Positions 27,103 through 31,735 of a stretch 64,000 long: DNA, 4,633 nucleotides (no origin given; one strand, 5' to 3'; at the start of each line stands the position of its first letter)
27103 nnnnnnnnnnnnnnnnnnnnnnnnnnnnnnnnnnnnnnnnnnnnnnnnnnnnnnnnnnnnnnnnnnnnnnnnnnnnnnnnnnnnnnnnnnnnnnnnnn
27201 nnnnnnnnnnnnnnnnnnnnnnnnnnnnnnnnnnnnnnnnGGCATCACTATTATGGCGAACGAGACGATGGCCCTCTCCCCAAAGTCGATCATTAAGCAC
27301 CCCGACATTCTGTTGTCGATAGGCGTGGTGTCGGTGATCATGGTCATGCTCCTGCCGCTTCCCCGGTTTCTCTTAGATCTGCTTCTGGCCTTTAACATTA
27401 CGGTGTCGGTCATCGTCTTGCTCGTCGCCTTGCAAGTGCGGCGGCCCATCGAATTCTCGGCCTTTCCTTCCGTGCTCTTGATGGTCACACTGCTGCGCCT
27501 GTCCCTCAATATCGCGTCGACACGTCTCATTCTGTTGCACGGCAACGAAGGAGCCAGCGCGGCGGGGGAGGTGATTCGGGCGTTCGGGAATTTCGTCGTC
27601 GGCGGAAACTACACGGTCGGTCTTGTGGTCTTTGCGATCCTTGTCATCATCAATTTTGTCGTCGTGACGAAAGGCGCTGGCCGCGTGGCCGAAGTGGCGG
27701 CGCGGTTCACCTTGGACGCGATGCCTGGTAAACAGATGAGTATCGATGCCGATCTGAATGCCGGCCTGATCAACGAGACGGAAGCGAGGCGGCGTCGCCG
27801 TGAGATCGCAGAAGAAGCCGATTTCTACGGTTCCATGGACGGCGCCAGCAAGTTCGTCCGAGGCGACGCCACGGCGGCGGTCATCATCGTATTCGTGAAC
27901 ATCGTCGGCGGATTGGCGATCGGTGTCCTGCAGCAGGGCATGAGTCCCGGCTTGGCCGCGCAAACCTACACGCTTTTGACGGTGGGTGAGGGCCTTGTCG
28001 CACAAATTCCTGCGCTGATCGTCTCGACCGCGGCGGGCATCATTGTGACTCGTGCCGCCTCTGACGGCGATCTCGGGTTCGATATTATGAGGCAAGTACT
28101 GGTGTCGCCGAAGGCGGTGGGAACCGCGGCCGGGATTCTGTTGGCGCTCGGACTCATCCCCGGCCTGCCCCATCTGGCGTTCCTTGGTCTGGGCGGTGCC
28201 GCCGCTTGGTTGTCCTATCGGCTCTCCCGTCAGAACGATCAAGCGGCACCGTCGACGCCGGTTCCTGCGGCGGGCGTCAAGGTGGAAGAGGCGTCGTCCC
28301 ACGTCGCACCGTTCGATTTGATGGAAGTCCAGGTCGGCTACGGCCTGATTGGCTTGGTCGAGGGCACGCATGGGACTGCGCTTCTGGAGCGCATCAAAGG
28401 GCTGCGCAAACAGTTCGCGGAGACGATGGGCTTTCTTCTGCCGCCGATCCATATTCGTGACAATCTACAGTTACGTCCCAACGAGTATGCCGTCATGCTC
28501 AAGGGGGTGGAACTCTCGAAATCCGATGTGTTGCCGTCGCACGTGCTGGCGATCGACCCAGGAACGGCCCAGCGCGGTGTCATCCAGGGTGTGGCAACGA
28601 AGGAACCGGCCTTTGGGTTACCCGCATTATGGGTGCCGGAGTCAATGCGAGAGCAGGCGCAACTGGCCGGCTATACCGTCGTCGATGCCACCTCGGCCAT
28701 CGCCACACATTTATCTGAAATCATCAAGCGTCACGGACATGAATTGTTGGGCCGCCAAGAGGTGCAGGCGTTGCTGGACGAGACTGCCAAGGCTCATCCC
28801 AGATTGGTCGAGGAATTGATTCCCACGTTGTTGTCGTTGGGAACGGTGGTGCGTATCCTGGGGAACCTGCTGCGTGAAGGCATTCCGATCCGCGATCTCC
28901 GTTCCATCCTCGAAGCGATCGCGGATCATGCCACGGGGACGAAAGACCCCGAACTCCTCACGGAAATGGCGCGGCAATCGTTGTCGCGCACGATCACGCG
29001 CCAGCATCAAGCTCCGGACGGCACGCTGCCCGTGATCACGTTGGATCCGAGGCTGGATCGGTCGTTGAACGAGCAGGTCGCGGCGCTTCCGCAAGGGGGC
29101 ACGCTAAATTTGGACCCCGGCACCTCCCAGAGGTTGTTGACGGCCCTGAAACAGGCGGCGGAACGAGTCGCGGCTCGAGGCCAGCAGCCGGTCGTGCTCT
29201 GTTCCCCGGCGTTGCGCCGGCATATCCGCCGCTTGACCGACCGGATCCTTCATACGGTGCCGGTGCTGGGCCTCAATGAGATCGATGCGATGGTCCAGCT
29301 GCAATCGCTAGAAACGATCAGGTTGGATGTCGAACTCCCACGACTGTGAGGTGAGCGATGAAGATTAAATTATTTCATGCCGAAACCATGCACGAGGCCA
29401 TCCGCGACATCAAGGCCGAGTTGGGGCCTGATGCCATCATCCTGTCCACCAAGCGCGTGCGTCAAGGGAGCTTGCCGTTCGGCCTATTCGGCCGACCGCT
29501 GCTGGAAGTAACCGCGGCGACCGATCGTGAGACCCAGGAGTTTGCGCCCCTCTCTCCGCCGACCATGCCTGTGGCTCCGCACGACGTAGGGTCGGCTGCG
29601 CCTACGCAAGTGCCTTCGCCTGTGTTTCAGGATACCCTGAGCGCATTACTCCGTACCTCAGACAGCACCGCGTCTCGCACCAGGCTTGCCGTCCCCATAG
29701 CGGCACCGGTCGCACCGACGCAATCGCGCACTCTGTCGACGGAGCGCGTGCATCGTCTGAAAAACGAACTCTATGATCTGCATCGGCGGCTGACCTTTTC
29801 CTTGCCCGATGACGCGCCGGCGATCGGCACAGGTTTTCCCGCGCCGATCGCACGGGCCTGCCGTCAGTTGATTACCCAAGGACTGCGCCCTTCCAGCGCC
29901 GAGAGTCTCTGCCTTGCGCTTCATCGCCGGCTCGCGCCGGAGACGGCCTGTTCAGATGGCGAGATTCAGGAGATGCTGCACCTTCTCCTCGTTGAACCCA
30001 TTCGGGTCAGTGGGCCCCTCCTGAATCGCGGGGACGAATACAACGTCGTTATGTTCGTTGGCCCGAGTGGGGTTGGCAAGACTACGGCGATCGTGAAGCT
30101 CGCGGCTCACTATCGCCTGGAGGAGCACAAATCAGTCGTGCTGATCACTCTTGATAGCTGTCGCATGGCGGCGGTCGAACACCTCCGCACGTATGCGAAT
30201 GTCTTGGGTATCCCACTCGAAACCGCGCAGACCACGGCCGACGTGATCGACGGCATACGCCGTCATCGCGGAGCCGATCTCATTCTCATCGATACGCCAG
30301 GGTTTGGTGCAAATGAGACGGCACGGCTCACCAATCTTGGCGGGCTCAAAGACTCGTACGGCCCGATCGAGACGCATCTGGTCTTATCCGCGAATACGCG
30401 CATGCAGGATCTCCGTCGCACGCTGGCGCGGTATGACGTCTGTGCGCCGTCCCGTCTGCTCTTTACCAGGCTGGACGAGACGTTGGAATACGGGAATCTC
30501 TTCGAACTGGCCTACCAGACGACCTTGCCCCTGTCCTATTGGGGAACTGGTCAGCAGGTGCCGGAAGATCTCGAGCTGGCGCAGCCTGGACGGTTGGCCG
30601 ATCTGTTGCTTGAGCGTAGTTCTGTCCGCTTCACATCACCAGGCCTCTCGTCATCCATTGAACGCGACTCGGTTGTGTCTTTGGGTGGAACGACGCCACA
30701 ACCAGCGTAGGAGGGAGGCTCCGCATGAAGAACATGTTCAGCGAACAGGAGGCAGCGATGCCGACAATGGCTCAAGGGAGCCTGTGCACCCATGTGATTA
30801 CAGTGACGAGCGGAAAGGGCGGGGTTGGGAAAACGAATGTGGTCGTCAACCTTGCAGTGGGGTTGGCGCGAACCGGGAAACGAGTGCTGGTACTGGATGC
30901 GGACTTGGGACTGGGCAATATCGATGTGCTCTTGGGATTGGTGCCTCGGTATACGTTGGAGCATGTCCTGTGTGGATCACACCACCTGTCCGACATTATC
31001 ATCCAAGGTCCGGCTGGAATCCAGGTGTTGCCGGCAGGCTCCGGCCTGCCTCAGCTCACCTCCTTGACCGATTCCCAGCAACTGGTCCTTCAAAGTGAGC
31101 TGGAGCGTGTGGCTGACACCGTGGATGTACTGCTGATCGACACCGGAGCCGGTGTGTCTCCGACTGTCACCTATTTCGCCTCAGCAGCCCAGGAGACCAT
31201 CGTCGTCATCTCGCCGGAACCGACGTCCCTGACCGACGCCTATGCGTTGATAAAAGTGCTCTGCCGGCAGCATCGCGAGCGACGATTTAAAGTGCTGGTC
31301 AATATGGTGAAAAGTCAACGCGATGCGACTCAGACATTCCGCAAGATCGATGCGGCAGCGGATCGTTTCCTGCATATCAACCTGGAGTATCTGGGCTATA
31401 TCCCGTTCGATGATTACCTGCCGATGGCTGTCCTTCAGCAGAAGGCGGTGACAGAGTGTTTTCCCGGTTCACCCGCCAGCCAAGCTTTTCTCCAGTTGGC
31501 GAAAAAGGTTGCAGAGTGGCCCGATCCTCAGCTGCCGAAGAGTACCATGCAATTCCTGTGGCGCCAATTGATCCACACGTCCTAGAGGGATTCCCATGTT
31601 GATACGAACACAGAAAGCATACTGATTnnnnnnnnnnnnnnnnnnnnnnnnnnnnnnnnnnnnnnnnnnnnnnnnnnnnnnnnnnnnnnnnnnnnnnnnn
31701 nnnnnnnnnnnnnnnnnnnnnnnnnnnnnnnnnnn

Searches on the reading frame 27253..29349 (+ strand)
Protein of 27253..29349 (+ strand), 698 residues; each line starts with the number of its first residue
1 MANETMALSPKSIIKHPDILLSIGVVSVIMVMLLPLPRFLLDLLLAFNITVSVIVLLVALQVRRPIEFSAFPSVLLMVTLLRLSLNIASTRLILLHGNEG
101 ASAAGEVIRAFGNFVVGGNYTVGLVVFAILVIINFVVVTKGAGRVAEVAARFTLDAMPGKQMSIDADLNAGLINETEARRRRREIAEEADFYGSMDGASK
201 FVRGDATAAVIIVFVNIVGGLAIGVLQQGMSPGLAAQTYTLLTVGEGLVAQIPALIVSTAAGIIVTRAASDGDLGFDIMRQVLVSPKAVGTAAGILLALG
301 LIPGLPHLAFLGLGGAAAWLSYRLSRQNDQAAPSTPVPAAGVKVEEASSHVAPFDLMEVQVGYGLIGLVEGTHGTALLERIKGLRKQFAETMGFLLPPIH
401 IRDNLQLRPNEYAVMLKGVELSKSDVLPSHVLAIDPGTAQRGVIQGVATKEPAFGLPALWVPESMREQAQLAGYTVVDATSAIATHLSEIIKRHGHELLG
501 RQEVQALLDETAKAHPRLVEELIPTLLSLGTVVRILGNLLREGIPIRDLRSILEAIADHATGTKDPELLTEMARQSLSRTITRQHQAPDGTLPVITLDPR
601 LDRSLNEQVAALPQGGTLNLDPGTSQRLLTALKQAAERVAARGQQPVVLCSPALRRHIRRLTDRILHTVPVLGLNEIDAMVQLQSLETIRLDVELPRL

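Call 79: search_protein_families(library=pfam, proteins=[window:27253-29349:+], max_evalue=0.00001)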
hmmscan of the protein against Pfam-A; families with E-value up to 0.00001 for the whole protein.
window:27253-29349:+ (698 aa): 1 family
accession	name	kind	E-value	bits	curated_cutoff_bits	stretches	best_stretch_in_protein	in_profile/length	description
PF00771.25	FHIPEP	-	1.6e-270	899.7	29.1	1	28-681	1-656/657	FHIPEP family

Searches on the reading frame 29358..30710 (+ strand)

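Call 79: search_protein_families(library=pfam, proteins=[window:29358-30710:+], max_evalue=0.00001)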
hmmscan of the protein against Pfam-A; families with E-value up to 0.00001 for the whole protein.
window:29358-30710:+ (450 aa): 1 family
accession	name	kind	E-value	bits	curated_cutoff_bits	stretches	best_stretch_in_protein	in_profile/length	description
PF00448.28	SRP54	-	4.5e-36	124.8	22.7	1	229-418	2-195/196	SRP54-type protein, GTPase domain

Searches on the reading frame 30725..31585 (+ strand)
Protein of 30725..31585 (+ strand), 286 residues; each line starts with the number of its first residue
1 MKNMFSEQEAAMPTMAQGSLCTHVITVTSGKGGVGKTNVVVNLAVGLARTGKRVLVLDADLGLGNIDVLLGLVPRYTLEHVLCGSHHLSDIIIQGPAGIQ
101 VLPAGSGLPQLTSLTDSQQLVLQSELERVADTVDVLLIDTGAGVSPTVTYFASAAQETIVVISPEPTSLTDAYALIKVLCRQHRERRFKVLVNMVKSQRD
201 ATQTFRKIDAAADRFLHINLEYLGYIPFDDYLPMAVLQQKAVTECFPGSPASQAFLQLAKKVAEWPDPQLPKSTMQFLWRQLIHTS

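Call 79: search_protein_families(library=pfam, proteins=[window:30725-31585:+], max_evalue=0.00001)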
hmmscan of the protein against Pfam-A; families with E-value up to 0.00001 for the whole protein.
window:30725-31585:+ (286 aa): 6 families
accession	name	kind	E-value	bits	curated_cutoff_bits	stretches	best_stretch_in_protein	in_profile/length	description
PF10609.15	ParA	-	6.4e-20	72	27.1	1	22-262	3-245/246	NUBPL iron-transfer P-loop NTPase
PF13614.12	AAA_31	-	8.8e-20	71.8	27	1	23-181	2-166/177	AAA domain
PF01656.29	CbiA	-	7.4e-16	58.7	25.4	1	25-239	1-122/125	CobQ/CobB/MinD/ParA nucleotide binding domain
PF00142.24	Fer4_NifH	-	4.5e-15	56.3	25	1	29-275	6-257/271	4Fe-4S iron sulfur cluster binding proteins, NifH/frxC family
PF06564.18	CBP_BcsQ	-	1.3e-07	31.8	21.3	1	24-260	3-231/234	Cellulose biosynthesis protein BcsQ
PF02374.21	ArsA_ATPase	-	7.3e-06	25.8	24.3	0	27-60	5-38/305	Anion-transporting ATPase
